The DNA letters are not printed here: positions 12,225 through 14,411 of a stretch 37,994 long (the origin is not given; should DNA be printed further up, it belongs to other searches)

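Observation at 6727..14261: Uncharacterised operon-like module: two anchored tandem-rhodanese proteins bracketing two secreted beta-helix paralogues, plus a small TM protein and a barrel-less PEP-family dikinase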

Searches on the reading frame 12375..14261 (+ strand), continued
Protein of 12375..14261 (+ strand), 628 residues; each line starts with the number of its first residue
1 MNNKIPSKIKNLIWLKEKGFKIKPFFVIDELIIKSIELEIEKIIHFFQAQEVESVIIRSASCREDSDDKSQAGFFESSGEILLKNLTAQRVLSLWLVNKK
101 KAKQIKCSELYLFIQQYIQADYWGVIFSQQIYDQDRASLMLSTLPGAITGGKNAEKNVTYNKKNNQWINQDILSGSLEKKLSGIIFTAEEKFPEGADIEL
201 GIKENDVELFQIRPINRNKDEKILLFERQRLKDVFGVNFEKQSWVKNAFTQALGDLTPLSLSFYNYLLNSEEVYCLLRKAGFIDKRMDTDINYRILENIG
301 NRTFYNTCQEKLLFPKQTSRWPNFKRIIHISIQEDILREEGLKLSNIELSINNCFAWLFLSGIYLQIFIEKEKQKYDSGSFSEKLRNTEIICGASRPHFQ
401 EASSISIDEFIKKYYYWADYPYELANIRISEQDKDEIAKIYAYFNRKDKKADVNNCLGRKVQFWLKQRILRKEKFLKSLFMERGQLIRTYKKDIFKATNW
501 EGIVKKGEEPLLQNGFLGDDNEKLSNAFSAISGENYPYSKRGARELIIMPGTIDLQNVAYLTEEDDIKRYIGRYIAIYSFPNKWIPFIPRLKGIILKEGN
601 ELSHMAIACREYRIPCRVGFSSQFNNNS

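Call 64: search_protein_families(library=ncbifam, proteins=[L001:2512-3984:+, L001:3999-5459:+, L001:11859-13313:+, L001:13318-14022:+, L001:14246-14524:+, L001:14517-15926:+, L016:4319-5320:-, L020:1538-3103:+, L020:8575-9969:-], max_evalue=0.001)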
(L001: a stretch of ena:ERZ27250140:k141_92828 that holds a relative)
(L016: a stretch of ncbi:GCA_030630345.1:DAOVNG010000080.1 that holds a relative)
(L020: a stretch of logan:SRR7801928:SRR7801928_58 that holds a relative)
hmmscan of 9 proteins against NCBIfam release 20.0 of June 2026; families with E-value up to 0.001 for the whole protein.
L001:2512-3984:+ (490 aa): 12 families
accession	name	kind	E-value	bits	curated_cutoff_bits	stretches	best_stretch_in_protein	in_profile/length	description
NF010322.0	PRK13759.1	equivalog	1.3e-42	146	481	2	168-474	155-446/486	arylsulfatase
TIGR03417.1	chol_sulfatase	equivalog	3.9e-36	125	433.45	2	299-483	255-438/500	choline-sulfatase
NF045661.1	HdlasePehA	equivalog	1.8e-31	109.3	900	2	52-143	2-93/506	phosphoric/sulfuric ester hydrolase PehA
NF052527.1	Mn_arylsulf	exception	4.3e-27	95.2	850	2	170-483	155-450/479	manganese-dependent arylsulfatase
NF038282.1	LapC_YejM_PbgA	exception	1.3e-08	33.6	825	1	297-386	412-497/584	LPS biosynthesis-modulating metalloenzyme YejM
NF028537.1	P_eth_NH2_trans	domain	2.8e-08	32.7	500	1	41-97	212-270/527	phosphoethanolamine--lipid A transferase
NF008593.0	PRK11560.1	equivalog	6.8e-08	31.2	493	0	44-83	239-278/563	kdo(2)-lipid A phosphoethanolamine 7''-transferase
NF038075.1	fam_STM4013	hypoth_equivalog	1.1e-06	28.3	250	0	52-123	7-76/261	STM4013/SEN3800 family hydrolase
NF007160.0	PRK09598.1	equivalog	1.3e-06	27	561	0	47-141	218-303/523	phosphoethanolamine--lipid A transferase EptA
NF012179.0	CptA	domain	4.6e-06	25.6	900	1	29-110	201-285/556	phosphoethanolamine transferase CptA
NF007933.0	PRK10649.1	subfamily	3e-05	22.8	404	1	31-110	215-297/577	phosphoethanolamine transferase CptA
NF053859.1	polymyxin_MCR13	exception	0.00012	21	1250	0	295-358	412-478/541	MCR-13 family phosphoethanolamine--lipid A transferase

L001:3999-5459:+ (486 aa): 1 family
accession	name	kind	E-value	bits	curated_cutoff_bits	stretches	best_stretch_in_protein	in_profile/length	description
NF047440.1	LA3751_2_3_fam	subfamily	4e-05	22.6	200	1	95-263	84-247/460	LA_3751/LA_3752 family putative glycosyltransferase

L001:11859-13313:+ (484 aa): 1 family
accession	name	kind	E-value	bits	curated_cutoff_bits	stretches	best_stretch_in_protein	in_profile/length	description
TIGR04154.1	archaeo_STT3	subfamily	0.00048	18.6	450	1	107-163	71-134/831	oligosaccharyl transferase, archaeosortase A system-associated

L001:13318-14022:+ (234 aa): 16 families
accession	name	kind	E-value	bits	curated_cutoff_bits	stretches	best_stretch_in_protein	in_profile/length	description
NF007986.1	PRK10714.1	equivalog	3e-32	111.9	529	1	6-222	7-223/316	undecaprenyl-phosphate 4-deoxy-4-formamido-L-arabinose transferase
NF047588.1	GlcsyltransPgfSStrep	equivalog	4.8e-26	91.7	500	1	7-223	3-220/308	glycosyltransferase PgfS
TIGR03937.1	PgaC_IcaA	equivalog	2.2e-18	66.4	422.3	1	3-173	43-218/407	poly-beta-1,6-N-acetyl-D-glucosamine synthase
NF007482.0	PRK10073.1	equivalog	1.5e-11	43.9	423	1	1-112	2-108/334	glycosyltransferase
NF010496.0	PRK13915.1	equivalog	4.6e-11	42.3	262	1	3-114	29-142/307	glucosyl-3-phosphoglycerate synthase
NF047683.1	TeichurnBiosyTuaG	equivalog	7e-11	42.2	400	1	2-118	3-115/252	teichuronic acid biosynthesis protein TuaG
NF041875.1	EPS_EpsD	equivalog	9.8e-11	41.6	370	1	7-107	1-97/325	exopolysaccharide biosynthesis glycosyltransferase EpsD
NF058614.1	PPMAGASynPpgS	equivalog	1.1e-09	38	370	1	9-177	4-173/226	polyprenyl-phospho-N-acetylgalactosaminyl synthase PpgS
TIGR04182.1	glyco_TIGR04182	equivalog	2.2e-08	33.9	325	1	7-209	2-202/293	S-layer glycoprotein N-glycosyltransferase AglJ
TIGR04283.1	glyco_like_mftF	equivalog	8e-08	32.1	182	1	7-114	1-97/221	TIGR04283 family arsenosugar biosynthesis glycosyltransferase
NF041391.1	DPhHxTase_Halo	equivalog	1.7e-07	30.4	375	1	13-208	3-192/213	dolichyl-phosphate hexose transferase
NF038302.1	EPS_HpsE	equivalog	2.6e-07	29.9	300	1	7-104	3-101/307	hormogonium polysaccharide biosynthesis glycosyltransferase HpsE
TIGR03965.1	mycofact_glyco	equivalog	3e-07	29.7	280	1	6-112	75-177/467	mycofactocin biosynthesis glycosyltransferase MftF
TIGR03111.1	glyc2_xrt_Gpos1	hypoth_equivalog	3.2e-07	29.5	363.95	1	6-117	50-159/439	TIGR03111 family XrtG-associated glycosyltransferase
TIGR04242.1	nodulat_NodC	equivalog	3.6e-06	26.2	550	1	7-117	50-159/395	chitooligosaccharide synthase NodC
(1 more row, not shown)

L001:14246-14524:+ (92 aa): 1 family
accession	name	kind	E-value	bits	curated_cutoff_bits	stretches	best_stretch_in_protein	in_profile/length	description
NF002173.0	PRK01021.1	equivalog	4.6e-15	55.2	1033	1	5-88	139-222/610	lipid-A-disaccharide synthase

L001:14517-15926:+ (469 aa): 40 families (the best 25 are shown)
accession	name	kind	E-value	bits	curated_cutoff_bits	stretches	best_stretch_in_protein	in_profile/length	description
NF005548.0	PRK07208.1-4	equivalog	4.6e-185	615.9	389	1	2-467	4-469/488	hypothetical protein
NF005545.0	PRK07208.1-1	equivalog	3.9e-155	517.1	451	1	3-467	9-481/504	hypothetical protein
NF005546.0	PRK07208.1-2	equivalog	4.9e-141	470.9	418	2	76-467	111-523/527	hypothetical protein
NF005547.0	PRK07208.1-3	equivalog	8.8e-109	364.3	380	1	3-467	6-459/465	hypothetical protein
NF005549.0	PRK07208.1-5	equivalog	5.7e-102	341.9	587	2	76-467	112-532/534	hypothetical protein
NF005560.0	PRK07233.1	equivalog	3.8e-35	121.6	252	1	3-423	2-401/435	hypothetical protein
TIGR00031.1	UDP-GALP_mutase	equivalog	6.1e-20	71.5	303.75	1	2-246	2-231/378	UDP-galactopyranose mutase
NF008841.0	PRK11883.1-1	equivalog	1.1e-19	70.7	517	1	3-425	5-425/453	protoporphyrinogen oxidase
TIGR00562.1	proto_IX_ox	equivalog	8.3e-13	47.7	97.85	1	2-409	3-424/470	protoporphyrinogen oxidase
TIGR02731.1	phytoene_desat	equivalog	1.7e-10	40.3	569.4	1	212-377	214-377/453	15-cis-phytoene desaturase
TIGR03467.1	HpnE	equivalog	4.7e-09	36.1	283.05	1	4-78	1-77/430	hydroxysqualene dehydroxylase HpnE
NF008845.0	PRK11883.1-5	equivalog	7.2e-09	34.4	560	1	3-416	6-429/468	protoporphyrinogen oxidase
NF058655.1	CrtID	equivalog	4.5e-08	32.4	640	1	4-70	1-66/478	bifunctional phytoene desaturase/3,4-desaturase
TIGR01292.1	TRX_reduct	equivalog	1.1e-07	31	343.45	1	3-62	2-64/300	thioredoxin-disulfide reductase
TIGR02734.1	crtI_fam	subfamily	1.5e-07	30.5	238.1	1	5-70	2-66/504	phytoene desaturase family protein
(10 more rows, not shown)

L016:4319-5320:- (333 aa): 22 families
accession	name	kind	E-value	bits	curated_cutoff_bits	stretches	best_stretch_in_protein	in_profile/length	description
TIGR03956.1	rSAM_HydE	equivalog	1.1e-60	205.6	254.6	1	23-305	24-306/340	[FeFe] hydrogenase H-cluster radical SAM maturase HydE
TIGR03910.1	pyrrolys_PylB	equivalog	2.7e-34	118.6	348.2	1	6-288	12-297/347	methylornithine synthase PylB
TIGR00433.2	bioB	equivalog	3.1e-31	108.8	225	1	19-289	11-283/307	biotin synthase BioB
TIGR02351.2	thiH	equivalog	7.5e-16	58.1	380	1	32-171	57-194/364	2-iminoacetate synthase ThiH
TIGR03699.1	menaquin_MqnC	equivalog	9.4e-16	57.6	428.1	1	21-130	11-123/342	cyclic dehypoxanthinyl futalosine synthase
TIGR03957.1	rSAM_HmdB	equivalog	1.1e-15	57.6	320.9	1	26-288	17-279/317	5,10-methenyltetrahydromethanopterin hydrogenase cofactor biosynthesis protein HmdB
NF006308.0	PRK08508.1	equivalog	1.6e-15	57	377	1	55-291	14-251/279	biotin synthase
TIGR00423.1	TIGR00423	subfamily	1.7e-11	44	260.25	1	51-130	8-87/310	CofH family radical SAM protein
NF006277.0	PRK08445.1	equivalog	4.7e-11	42.1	576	1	23-130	14-124/348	dehypoxanthine futalosine cyclase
TIGR03551.1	F420_cofH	equivalog_domain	6.8e-11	41.6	374.1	1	15-130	5-121/345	5-amino-6-(D-ribitylamino)uracil--L-tyrosine 4-hydroxyphenyl transferase CofH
TIGR03955.1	rSAM_HydG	equivalog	7.3e-11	41.1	312.15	1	25-180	62-222/470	[FeFe] hydrogenase H-cluster radical SAM maturase HydG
NF006276.0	PRK08444.1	equivalog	1.3e-09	37.6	560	1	30-130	29-131/353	aminofutalosine synthase MqnE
TIGR03700.1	mena_SCO4494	equivalog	1.8e-09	37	434.55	1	21-130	19-130/351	aminofutalosine synthase MqnE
NF006687.0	PRK09234.1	equivalog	1.3e-07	30.2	1018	1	20-129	501-612/849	bifunctional FO biosynthesis protein CofGH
NF005609.0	PRK07360.1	equivalog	2.8e-07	29.6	426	1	24-130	33-144/374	7,8-didemethyl-8-hydroxy-5-deazariboflavin synthase subunit CofH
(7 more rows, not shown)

L020:1538-3103:+ (521 aa): 45 families (the best 25 are shown)
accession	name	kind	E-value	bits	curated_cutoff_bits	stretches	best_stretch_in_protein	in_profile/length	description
NF038332.1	rSAM_rare_HxsC4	exception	9.7e-29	100.6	500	1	4-254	12-267/335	radical SAM protein HxsC4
TIGR03977.1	rSAM_pair_HxsC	equivalog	8.9e-27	93.7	267.9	1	12-235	31-260/292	His-Xaa-Ser system radical SAM maturase HxsC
TIGR02668.1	moaA_archaeal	equivalog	9.4e-22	77.4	325.25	1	10-178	14-183/303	GTP 3',8-cyclase MoaA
NF001199.0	PRK00164.2-1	equivalog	3.1e-19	69.3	231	1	10-173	16-180/308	GTP 3',8-cyclase MoaA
TIGR04317.1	W_rSAM_matur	equivalog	1.2e-17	64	380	1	10-226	8-228/349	tungsten cofactor oxidoreductase radical SAM maturase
TIGR02666.1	moaA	equivalog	2.8e-16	59.4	284.05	1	15-174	19-186/336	GTP 3',8-cyclase MoaA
TIGR04053.2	TIGR04053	equivalog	2e-15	56.9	395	1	15-195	17-200/366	TIGR04053 family radical SAM/SPASM domain-containing protein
TIGR04251.1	SCM_rSAM_ScmF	equivalog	2.1e-15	57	400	1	12-179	10-180/353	SynChlorMet cassette radical SAM/SPASM protein ScmF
TIGR04051.1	rSAM_NirJ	equivalog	2.3e-14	53.1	515.45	1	14-192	10-187/354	heme d1 biosynthesis radical SAM protein NirJ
TIGR04466.1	rSAM_BlsE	equivalog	3.1e-14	53.2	400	1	9-180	6-174/327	cytosylglucuronate decarboxylase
TIGR04545.1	rSAM_ahbD_hemeb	equivalog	4.2e-14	52.7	500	1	12-168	6-162/339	heme b synthase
TIGR04303.1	GeoRSP_rSAM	equivalog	6.3e-14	52.3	400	1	12-180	11-176/325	GeoRSP system radical SAM/SPASM protein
TIGR02495.1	NrdG2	equivalog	1.2e-13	50.9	131.15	1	15-159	25-169/193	anaerobic ribonucleoside-triphosphate reductase activating protein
TIGR02109.1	PQQ_syn_pqqE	equivalog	3.9e-13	49.1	381.35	1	7-193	8-194/358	pyrroloquinoline quinone biosynthesis protein PqqE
TIGR04054.1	rSAM_NirJ1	equivalog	6.9e-13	48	650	1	14-182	44-211/387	putative heme d1 biosynthesis radical SAM protein NirJ1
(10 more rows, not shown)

L020:8575-9969:- (464 aa): 21 families
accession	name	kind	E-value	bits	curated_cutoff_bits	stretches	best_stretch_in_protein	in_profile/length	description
NF010322.0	PRK13759.1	equivalog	3e-38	131.5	481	2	233-450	259-453/486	arylsulfatase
NF052527.1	Mn_arylsulf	exception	1.1e-26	93.8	850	2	229-332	252-358/479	manganese-dependent arylsulfatase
TIGR03417.1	chol_sulfatase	equivalog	1.7e-23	83.3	433.45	2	238-339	249-350/500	choline-sulfatase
NF045661.1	HdlasePehA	equivalog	3.9e-23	81.8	900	2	231-451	271-482/506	phosphoric/sulfuric ester hydrolase PehA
NF038075.1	fam_STM4013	hypoth_equivalog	2.2e-11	43.7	250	2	219-300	174-254/261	STM4013/SEN3800 family hydrolase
NF038282.1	LapC_YejM_PbgA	exception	9.6e-11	40.7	825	1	237-332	407-499/584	LPS biosynthesis-modulating metalloenzyme YejM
NF007160.0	PRK09598.1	equivalog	1.9e-09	36.4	561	1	30-95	219-285/523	phosphoethanolamine--lipid A transferase EptA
NF028537.1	P_eth_NH2_trans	domain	2e-09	36.5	500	1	219-281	391-450/527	phosphoethanolamine--lipid A transferase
NF007933.0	PRK10649.1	subfamily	2.5e-08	32.9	404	1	35-127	237-324/577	phosphoethanolamine transferase CptA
NF012179.0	CptA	domain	6.5e-08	31.7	900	1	32-127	222-312/556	phosphoethanolamine transferase CptA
NF008593.0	PRK11560.1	equivalog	1.4e-06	26.9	493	0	34-65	247-278/563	kdo(2)-lipid A phosphoethanolamine 7''-transferase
NF008619.0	PRK11598.1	equivalog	2.8e-06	26.1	660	0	226-282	406-459/546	phosphoethanolamine transferase EptA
NF033670.1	polymyxin_MCR6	exception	1.6e-05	23.9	1235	0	219-336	407-526/538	MCR-6 family phosphoethanolamine--lipid A transferase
NF009027.0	PRK12363.1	equivalog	1.7e-05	23.7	572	1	37-280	159-393/703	phosphoglycerol transferase I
NF012159.0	polymyxin_MCR2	exception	2.3e-05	23.4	1200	0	218-284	406-471/538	MCR-2 family phosphoethanolamine--lipid A transferase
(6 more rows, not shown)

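Call 69: search_protein_representatives(alignment_id=A1)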
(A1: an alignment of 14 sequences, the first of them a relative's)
Query: 14 sequences, 622 profile positions. Proteins with E-value up to 0.001 (for the whole library): 7866; up to 1e-10: 2407; up to 1e-30: 33. The best 150 are listed.
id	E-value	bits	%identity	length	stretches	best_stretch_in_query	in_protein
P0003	3.7e-278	940.9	-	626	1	3-621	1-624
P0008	1.0e-249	847.0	-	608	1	2-622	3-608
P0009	1.4e-243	826.8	-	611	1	2-621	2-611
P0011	1.2e-235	800.5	-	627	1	1-621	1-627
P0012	1.6e-219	747.2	-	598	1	1-622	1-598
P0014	3.3e-216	736.3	-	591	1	4-622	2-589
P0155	3.9e-205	699.7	-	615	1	3-621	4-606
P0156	6.9e-190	649.4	-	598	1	3-619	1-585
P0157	4.1e-189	646.8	-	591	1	8-621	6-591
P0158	8.5e-177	606.1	-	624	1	2-617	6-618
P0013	1.0e-153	529.8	-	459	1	142-619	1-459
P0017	1.2e-127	443.8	-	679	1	2-322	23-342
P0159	5.6e-66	240.0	-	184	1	3-186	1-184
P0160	3.2e-58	214.4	-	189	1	3-185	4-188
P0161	2.0e-52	195.3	-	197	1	411-621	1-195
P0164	2.7e-43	165.1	-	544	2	3-366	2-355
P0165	1.1e-38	149.9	-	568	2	7-450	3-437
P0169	2.9e-35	138.6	-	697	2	2-329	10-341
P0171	2.5e-34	135.5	-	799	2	9-392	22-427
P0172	7.3e-34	134.0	-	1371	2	9-353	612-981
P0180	1.2e-30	123.4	-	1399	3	6-454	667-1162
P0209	1.0e-25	107.1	-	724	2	3-220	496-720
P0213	2.1e-25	106.0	-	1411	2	4-322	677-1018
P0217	3.3e-25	105.4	-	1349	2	8-318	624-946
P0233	3.0e-24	102.2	-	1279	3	41-339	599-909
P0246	1.5e-23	99.9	-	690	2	8-216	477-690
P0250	2.1e-23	99.4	-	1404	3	9-325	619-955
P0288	2.0e-22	96.2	-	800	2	12-219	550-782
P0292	2.7e-22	95.8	-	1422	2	11-312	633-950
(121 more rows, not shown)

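Call 77: find_encoding_contigs(protein=P0015, flank=10000, max_places=1)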
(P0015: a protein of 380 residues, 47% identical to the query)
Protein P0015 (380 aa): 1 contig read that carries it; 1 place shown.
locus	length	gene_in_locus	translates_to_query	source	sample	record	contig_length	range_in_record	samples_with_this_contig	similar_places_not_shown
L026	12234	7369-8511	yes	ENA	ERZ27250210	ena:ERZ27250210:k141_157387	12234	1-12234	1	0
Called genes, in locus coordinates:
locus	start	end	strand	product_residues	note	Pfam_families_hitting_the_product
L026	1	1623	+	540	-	?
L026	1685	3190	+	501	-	PF00884:Sulfatase, PF01663:Phosphodiest (faint), PF16347:SGSH_C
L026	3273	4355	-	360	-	PF00465:Fe-ADH, PF13685:Fe-ADH_2, PF01761:DHQ_synthase, PF24621:DHQS_C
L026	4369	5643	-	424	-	PF00501:AMP-binding (faint)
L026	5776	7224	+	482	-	PF00884:Sulfatase, PF16347:SGSH_C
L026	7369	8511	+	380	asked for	PF01326:PPDK_N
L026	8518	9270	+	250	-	PF00391:PEP-utilizers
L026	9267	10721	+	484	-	PF02366:PMT, PF13231:PMT_2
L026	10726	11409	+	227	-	PF00535:Glycos_transf_2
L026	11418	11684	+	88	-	PF07578:LAB_N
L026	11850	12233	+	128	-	?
